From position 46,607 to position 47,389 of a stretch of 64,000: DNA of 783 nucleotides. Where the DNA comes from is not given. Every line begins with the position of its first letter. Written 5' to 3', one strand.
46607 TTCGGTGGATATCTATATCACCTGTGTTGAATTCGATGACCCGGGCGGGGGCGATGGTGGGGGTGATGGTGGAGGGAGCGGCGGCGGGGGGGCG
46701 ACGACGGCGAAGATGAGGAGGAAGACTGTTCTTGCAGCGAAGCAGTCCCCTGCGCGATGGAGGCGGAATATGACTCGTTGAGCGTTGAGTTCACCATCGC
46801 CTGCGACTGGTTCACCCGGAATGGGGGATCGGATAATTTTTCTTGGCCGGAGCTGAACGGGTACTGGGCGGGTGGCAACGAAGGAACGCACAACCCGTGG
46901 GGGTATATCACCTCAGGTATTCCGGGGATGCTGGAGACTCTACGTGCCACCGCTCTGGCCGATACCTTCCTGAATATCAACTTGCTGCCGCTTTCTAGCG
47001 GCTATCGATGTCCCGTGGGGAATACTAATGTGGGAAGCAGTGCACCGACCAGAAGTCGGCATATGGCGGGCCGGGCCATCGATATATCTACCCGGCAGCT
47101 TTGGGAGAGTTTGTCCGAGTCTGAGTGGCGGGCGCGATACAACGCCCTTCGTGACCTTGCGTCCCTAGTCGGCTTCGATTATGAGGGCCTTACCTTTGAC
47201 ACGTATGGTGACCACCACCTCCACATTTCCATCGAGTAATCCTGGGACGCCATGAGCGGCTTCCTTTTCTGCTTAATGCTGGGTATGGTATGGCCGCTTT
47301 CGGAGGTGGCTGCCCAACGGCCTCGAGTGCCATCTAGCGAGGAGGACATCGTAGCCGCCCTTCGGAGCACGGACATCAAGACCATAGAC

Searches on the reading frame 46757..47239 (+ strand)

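Call 50: search_protein_families(library=pfam, proteins=[window:46757-47239:+], max_evalue=0.001)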
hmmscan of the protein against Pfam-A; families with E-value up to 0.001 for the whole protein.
window:46757-47239:+ (160 aa): 1 family
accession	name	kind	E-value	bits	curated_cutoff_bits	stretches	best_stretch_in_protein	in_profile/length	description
PF08291.16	Peptidase_M15_3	-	8.2e-06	26.4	23.2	1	77-114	43-78/108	Peptidase M15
